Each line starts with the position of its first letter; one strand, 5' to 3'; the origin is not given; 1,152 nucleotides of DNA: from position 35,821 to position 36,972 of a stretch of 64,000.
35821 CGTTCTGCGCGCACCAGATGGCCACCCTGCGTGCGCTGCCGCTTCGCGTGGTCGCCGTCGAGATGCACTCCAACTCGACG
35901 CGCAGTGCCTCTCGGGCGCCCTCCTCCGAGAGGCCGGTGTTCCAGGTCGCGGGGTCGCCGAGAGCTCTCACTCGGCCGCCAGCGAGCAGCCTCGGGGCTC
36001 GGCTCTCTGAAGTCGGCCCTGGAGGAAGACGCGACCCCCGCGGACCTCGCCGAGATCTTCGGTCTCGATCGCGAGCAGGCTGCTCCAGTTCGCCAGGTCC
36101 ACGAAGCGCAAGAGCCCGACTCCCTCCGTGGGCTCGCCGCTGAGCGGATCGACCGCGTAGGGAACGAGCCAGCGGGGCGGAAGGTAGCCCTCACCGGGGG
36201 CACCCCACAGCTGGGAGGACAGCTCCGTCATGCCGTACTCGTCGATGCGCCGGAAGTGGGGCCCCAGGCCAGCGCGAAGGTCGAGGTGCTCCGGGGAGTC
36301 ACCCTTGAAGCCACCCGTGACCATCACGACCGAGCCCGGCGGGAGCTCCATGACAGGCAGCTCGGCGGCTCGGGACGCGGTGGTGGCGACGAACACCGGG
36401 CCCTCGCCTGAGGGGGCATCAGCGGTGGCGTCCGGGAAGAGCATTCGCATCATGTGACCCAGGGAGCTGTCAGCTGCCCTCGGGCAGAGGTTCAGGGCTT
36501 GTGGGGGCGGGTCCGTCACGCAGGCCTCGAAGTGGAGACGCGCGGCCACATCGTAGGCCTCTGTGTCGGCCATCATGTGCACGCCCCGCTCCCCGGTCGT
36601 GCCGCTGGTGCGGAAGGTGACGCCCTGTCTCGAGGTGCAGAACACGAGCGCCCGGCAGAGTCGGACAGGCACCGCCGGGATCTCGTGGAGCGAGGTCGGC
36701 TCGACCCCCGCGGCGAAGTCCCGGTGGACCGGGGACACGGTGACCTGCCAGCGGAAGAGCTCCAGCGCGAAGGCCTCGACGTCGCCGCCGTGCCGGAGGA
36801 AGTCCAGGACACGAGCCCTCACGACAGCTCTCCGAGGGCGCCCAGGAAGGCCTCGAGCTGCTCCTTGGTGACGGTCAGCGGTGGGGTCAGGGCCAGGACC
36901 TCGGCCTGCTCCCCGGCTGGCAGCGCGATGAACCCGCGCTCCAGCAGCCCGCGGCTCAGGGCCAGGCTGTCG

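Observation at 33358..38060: Five-gene coupled operon predicting an acid to aldehyde to amine pathway plus a dipeptidase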

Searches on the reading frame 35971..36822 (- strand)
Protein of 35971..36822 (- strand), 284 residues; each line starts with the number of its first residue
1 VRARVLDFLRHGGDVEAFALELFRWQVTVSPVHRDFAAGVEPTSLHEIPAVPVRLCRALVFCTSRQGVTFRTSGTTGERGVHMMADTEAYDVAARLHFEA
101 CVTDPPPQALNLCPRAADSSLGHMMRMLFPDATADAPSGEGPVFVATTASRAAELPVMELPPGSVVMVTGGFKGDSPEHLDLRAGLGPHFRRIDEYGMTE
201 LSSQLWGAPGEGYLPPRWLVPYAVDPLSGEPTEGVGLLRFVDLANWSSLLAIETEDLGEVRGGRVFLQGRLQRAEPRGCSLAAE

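Call 4: search_protein_families(library=pfam, proteins=[window:35971-36822:-], max_evalue=0.1)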
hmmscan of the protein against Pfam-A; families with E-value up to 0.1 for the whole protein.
window:35971-36822:- (284 aa): 0 families

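Call 5: search_protein_families(library=ncbifam, proteins=[window:35971-36822:-], max_evalue=0.1)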
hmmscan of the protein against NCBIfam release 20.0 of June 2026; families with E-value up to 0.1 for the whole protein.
window:35971-36822:- (284 aa): 0 families

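Call 6: find_homologous_proteins(query=window:35971-36822:-, max_evalue=0.001)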
Query window:35971-36822:- (284 aa): 4806 proteins with E <= 0.001 among 8000 candidates; the best 120 are listed.
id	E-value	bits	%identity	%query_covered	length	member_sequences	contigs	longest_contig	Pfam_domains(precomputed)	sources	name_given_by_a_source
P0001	2.0e-189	646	100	100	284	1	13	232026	-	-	-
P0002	2.4e-150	518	81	100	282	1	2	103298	-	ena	-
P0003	1.1e-147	509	79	100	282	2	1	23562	-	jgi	-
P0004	2.6e-143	494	79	100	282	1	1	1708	-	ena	-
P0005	9.3e-102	358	61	100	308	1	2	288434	-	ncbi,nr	ncbi:MAG: hypothetical protein GY913_13315 [Proteobacteria bacterium]|nr:hypothetical protein [Pseud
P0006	2.1e-98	347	60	99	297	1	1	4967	-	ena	-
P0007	6.6e-96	339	60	100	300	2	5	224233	-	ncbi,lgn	-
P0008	5.0e-94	333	60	100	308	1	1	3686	-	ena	-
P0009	1.7e-77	278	52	100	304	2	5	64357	-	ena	-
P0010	1.2e-76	276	53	100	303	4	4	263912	-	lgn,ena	-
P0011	4.7e-75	270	52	100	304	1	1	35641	PF04443.18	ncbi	-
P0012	1.2e-72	263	50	100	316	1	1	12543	-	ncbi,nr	ncbi:MAG: hypothetical protein VX519_09175 [Myxococcota bacterium]|nr:hypothetical protein [Myxococc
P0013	1.1e-71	259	50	100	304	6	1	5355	-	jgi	-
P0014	1.1e-70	256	52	100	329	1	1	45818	-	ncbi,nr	ncbi:MAG: hypothetical protein H6741_30020 [Alphaproteobacteria bacterium]|nr:hypothetical protein [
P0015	1.4e-70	256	50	100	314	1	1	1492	-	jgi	-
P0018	6.4e-69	250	50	100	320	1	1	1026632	-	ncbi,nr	ncbi:MAG: hypothetical protein H6739_11205 [Alphaproteobacteria bacterium]|nr:hypothetical protein [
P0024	1.3e-64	236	49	99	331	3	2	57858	PF04443.18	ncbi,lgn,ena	-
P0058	4.3e-57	211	47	100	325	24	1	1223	PF04443.18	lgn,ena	-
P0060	2.1e-56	209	48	100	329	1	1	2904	PF04443.18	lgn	-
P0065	3.7e-56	208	47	100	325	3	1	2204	PF04443.18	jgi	jgi:hypothetical protein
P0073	1.3e-55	207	47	94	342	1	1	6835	PF04443.18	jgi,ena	-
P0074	1.7e-55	206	47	100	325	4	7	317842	PF04443.18,PF00501.35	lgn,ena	-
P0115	2.4e-52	196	46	100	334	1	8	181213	PF04443.18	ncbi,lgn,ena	-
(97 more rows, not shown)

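Call 7: find_encoding_contigs(protein=P0005, flank=8000, max_places=2)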
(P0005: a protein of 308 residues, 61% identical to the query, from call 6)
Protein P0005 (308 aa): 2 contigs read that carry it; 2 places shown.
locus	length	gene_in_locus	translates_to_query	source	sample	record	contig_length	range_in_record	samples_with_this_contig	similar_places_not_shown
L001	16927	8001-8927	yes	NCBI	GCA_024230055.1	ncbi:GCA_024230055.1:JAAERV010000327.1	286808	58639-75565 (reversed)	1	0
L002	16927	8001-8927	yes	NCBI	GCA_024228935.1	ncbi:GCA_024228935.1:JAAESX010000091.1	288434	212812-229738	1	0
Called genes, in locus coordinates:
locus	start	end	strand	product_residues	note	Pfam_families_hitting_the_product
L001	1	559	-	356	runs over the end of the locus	-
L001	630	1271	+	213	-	PF00300:His_Phos_1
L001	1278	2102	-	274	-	PF01430:HSP33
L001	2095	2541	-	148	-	PF11412:DsbD_N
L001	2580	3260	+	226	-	PF00535:Glycos_transf_2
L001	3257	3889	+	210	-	PF09837:DUF2064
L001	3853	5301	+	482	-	PF01225:Mur_ligase, PF08245:Mur_ligase_M, PF02875:Mur_ligase_C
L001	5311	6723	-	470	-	-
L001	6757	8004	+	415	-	PF00202:Aminotran_3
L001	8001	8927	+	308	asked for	-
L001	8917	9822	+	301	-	PF05893:LuxC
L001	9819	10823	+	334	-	PF01244:Peptidase_M19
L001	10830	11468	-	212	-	-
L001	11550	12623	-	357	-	PF04542:Sigma70_r2, PF04545:Sigma70_r4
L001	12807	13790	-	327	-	PF00579:tRNA-synt_1b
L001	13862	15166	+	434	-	-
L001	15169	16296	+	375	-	-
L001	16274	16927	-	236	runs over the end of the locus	-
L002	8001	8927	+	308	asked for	-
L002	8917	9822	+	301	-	PF05893:LuxC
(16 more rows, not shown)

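Call 8: find_encoding_contigs(protein=P0018, flank=8000, max_places=2)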
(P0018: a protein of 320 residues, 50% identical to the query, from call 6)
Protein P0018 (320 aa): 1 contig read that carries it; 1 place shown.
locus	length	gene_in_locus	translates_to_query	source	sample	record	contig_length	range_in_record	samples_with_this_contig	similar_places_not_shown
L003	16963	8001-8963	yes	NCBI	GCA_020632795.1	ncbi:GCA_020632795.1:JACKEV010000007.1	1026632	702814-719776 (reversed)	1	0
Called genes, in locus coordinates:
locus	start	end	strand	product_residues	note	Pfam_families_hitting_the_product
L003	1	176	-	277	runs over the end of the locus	PF01430:HSP33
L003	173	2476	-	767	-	PF11412:DsbD_N, PF02683:DsbD_TM, PF13386:DsbD_2 (weak), PF03190:Thioredox_DsbH, PF00085:Thioredoxin (weak), PF13098:Thioredoxin_2, PF13899:Thioredoxin_7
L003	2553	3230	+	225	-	PF00535:Glycos_transf_2, PF13641:Glyco_tranf_2_3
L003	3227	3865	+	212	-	PF09837:DUF2064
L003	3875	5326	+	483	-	PF01225:Mur_ligase, PF08245:Mur_ligase_M, PF02875:Mur_ligase_C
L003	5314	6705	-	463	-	PF24681:Kelch_KLHDC2_KLHL20_DRC7 (faint)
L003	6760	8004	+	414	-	PF00202:Aminotran_3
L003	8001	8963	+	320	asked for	-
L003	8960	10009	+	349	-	PF05893:LuxC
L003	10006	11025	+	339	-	PF01244:Peptidase_M19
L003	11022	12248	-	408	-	PF02222:ATP-grasp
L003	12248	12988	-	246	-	PF00756:Esterase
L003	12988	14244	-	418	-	PF07478:Dala_Dala_lig_C (faint)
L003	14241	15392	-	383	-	PF00756:Esterase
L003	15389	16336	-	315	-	-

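Call 9: find_encoding_contigs(protein=P0074, flank=8000, max_places=2)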
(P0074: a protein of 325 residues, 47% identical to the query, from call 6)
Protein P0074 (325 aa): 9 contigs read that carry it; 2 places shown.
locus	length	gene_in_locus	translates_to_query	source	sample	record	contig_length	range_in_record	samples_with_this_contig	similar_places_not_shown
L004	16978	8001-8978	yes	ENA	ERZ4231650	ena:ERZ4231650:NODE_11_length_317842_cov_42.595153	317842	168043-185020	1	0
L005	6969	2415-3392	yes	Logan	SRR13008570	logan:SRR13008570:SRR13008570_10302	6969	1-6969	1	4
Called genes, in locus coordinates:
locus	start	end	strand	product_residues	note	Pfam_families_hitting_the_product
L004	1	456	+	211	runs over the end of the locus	PF01833:TIG (weak)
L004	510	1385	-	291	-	PF01430:HSP33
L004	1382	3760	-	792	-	-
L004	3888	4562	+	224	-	PF00535:Glycos_transf_2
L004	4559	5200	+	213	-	PF09837:DUF2064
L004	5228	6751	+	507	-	PF01225:Mur_ligase, PF08245:Mur_ligase_M, PF02875:Mur_ligase_C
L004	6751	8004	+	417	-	PF00202:Aminotran_3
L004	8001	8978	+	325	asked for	PF00501:AMP-binding (weak), PF04443:LuxE (weak)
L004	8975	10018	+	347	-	PF05893:LuxC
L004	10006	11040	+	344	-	PF01244:Peptidase_M19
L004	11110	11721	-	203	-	PF04542:Sigma70_r2 (weak)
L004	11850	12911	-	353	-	PF04542:Sigma70_r2, PF04545:Sigma70_r4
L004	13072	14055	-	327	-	PF00579:tRNA-synt_1b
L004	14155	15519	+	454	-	PF04151:PPC (faint)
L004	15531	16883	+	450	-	-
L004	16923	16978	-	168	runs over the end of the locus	-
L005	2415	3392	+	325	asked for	PF00501:AMP-binding (weak), PF04443:LuxE (weak)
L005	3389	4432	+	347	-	PF05893:LuxC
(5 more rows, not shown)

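Call 12: find_related_loci(query=A1, collection=genome_contigs, flank=8000)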
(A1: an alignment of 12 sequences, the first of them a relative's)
Query A1 (284 aa) in genome_contigs; peptide patterns used: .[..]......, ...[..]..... (x = any residue, [..] = any of these).
599 stretches matched a pattern (row limit reached: there are more); 587 encode a relative of the query (tblastn E <= 1e-3); the best 80 are kept; 80 distinct loci.
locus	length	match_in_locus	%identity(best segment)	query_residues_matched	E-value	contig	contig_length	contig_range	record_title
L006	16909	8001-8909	61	1-284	3e-106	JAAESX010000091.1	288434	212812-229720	MAG: Proteobacteria bacterium isolate Ust_23 UstG_CONTIG1006253, whole genome shotgun sequence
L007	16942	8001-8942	50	1-284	1e-70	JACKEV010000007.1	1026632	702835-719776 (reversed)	MAG: Alphaproteobacteria bacterium isolate HK-STAS-MYXO-43 HK-STAS-MYXO-43_7, whole genome shotgun sequence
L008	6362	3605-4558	48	3-284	2e-64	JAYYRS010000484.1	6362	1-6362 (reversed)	MAG: Myxococcota bacterium isolate DS_MAG79 DS_MAG79_0484, whole genome shotgun sequence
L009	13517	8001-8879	49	19-284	2e-63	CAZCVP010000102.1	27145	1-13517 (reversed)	MAG TPA_asm: uncultured Enterobacterales bacterium isolate SRP077602_co7_381 genome assembly, contig: NODE_8794_length_2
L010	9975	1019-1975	47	1-284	1e-63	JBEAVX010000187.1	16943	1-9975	MAG: Pseudomonadota bacterium isolate NASQAN2011_262_B_bin.21 scaffold_705510, whole genome shotgun sequence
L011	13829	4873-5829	46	1-284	1e-61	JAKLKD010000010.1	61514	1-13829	MAG: Myxococcota bacterium isolate MAG.235 MAG.235-scaffold_504, whole genome shotgun sequence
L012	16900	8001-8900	48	16-284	2e-60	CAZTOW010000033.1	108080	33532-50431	MAG TPA_asm: uncultured Enterobacterales bacterium isolate SRP323723_co1_89 genome assembly, contig: NODE_155_length_108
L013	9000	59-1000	41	1-284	2e-57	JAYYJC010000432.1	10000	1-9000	MAG: Myxococcota bacterium isolate DS_MAG17 DS_MAG17_0432, whole genome shotgun sequence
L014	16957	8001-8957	45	1-281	9e-56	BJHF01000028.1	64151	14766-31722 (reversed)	Deltaproteobacteria bacterium LBMAG_Deltaproteobacteria_hypo.bin1 DNA, sequence028, whole genome shotgun sequence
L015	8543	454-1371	45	16-284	2e-58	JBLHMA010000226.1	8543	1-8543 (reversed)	MAG: Cognaticolwellia sp. isolate 3300054697_62 Ga0535669_0011525, whole genome shotgun sequence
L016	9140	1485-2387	46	13-284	8e-54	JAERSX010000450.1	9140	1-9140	MAG: Deltaproteobacteria bacterium isolate BH17 c_000000006017, whole genome shotgun sequence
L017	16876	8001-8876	48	19-284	6e-55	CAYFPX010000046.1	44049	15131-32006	MAG TPA_asm: uncultured Enterobacterales bacterium isolate ERP019367_co1_21 genome assembly, contig: NODE_925_length_440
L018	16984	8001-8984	44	1-284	3e-53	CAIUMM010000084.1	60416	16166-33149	MAG: uncultured proteobacterium isolate Ki3-D2_bin-0965 genome assembly, contig: bin-0965:084/236, whole genome shotgun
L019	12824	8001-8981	45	4-280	1e-52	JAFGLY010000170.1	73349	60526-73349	MAG: Deltaproteobacteria bacterium isolate Zod_Metabat.425 k87_6590454, whole genome shotgun sequence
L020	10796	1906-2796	45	22-284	1e-51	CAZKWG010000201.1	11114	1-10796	MAG TPA_asm: uncultured Enterobacterales bacterium isolate SRP287051_co1_191 genome assembly, contig: NODE_7673_length_1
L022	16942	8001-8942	44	1-284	2e-50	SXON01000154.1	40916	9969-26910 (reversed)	MAG: Proteobacteria bacterium isolate F1-120-MAGs226 F1-120__c527141, whole genome shotgun sequence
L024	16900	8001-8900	42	12-284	5e-50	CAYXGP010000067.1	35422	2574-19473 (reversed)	MAG TPA_asm: uncultured Enterobacterales bacterium isolate binchicken_co141_40 genome assembly, contig: NODE_5326_length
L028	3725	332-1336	39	1-284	1e-48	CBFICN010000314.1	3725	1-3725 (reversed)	MAG: uncultured Myxococcota bacterium isolate Co_bin_45_indstr genome assembly, contig: Co_bin_45_indstr_c330, whole gen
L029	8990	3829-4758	44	10-284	3e-48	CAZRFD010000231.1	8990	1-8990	MAG TPA_asm: uncultured Enterobacterales bacterium isolate SRP216583_co1_147 genome assembly, contig: NODE_7735_length_8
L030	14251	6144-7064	45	16-284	2e-54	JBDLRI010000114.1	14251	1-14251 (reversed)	MAG: Pseudomonadota bacterium isolate icacos_2019_sw_WHONDRS-S19S_0094_B_bin.162 scaffold_864195, whole genome shotgun s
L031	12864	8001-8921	43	23-284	4e-47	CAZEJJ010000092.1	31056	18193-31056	MAG TPA_asm: uncultured Enterobacterales bacterium isolate binchicken_co141_421 genome assembly, contig: NODE_6474_lengt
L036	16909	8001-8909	43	18-284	4e-44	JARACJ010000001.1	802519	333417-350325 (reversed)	Proteobacteria bacterium DTSAM18 NODE_1_length_802519_cov_44.079867, whole genome shotgun sequence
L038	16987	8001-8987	38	1-284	5e-42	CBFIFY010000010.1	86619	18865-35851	MAG: uncultured Myxococcota bacterium isolate Co_bin_513_permissive genome assembly, contig: Co_bin_513_permissive_c10,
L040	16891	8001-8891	44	16-284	3e-40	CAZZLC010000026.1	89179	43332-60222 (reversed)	MAG TPA_asm: uncultured Enterobacteriaceae bacterium isolate SRP128890_co1_194 genome assembly, contig: NODE_396_length_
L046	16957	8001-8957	41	4-284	3e-36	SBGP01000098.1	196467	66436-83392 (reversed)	MAG: Deltaproteobacteria bacterium isolate M1803 scaffold_5_1, whole genome shotgun sequence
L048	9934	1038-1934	38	16-284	2e-33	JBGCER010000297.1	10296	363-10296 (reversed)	MAG: Myxococcota bacterium isolate SGMAG-42 contig296, whole genome shotgun sequence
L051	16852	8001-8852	40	41-284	3e-32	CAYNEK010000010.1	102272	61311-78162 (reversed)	MAG TPA_asm: uncultured Polyangiaceae bacterium isolate SRP263991_co5_36 genome assembly, contig: NODE_467_length_102272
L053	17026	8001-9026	38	1-284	4e-32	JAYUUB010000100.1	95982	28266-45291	MAG: Polyangiaceae bacterium isolate GL122_DN_metabat_25 GL122_DN_metabat_25_99, whole genome shotgun sequence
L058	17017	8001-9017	34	5-284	1e-30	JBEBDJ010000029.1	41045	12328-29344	MAG: Pseudomonadota bacterium isolate blueriver_2019_sw_WHONDRS-S19S_0024_B_bin.104 scaffold_2083690, whole genome shotg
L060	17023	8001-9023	38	1-284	3e-30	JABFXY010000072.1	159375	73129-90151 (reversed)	MAG: Polyangiaceae bacterium isolate Bin8.16 NODE_10_length_159375_cov_5.743471, whole genome shotgun sequence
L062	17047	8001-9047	37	1-284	1e-29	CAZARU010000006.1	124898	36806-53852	MAG TPA_asm: uncultured Polyangiaceae bacterium isolate SRP237561_co1_294 genome assembly, contig: NODE_171_length_12489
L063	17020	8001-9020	35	15-284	2e-29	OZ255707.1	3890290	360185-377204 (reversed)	MAG: Candidatus Lustribacter sp. isolate 34ca57e7-cb0a-4b22-bac4-e0fde8cbcaa4 genome assembly, chromosome: 1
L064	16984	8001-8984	36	16-284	2e-29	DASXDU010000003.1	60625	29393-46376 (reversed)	MAG TPA_asm: Polyangiaceae bacterium isolate SMAG_U5094 k141_2004439, whole genome shotgun sequence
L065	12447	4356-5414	32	2-284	2e-29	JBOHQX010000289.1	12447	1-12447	MAG: bacterium isolate M3-S_metawrap_bin.56 k127_1994283, whole genome shotgun sequence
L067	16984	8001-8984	36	16-284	3e-29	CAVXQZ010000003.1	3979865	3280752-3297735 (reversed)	MAG: uncultured delta proteobacterium isolate MFD01223.bin.1.14 genome assembly, contig: contig_3138, whole genome shotg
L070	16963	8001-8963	37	1-284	2e-29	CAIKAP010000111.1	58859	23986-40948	MAG: uncultured Verrucomicrobia bacterium isolate AM-2014_bin-2847 genome assembly, contig: bin-2847:111/242, whole geno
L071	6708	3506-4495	37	16-284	5e-29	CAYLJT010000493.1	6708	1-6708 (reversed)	MAG TPA_asm: uncultured Polyangiaceae bacterium isolate SRP173033_co1_384 genome assembly, contig: NODE_30068_length_670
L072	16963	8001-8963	33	14-284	3e-29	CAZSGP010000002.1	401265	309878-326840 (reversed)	MAG TPA_asm: uncultured Planctomycetia bacterium isolate SRP278252_co1_282 genome assembly, contig: NODE_7_length_401265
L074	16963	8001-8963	36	14-284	1e-28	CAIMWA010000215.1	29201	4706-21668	MAG: uncultured delta proteobacterium isolate VK_bin-2715 genome assembly, contig: bin-2715:215/685, whole genome shotgu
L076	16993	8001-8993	34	19-284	2e-28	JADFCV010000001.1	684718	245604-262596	MAG: Candidatus Sumerlaeota bacterium isolate QZM1.54 NODE_1_length_684718_cov_3.997621, whole genome shotgun sequence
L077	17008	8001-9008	35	16-284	2e-28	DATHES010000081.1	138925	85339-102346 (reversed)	MAG TPA_asm: Polyangiaceae bacterium isolate SMAG_U12427 k141_87532, whole genome shotgun sequence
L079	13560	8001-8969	36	1-284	2e-28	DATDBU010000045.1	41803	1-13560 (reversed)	MAG TPA_asm: Chthoniobacterales bacterium isolate SMAG_U130 k141_200270, whole genome shotgun sequence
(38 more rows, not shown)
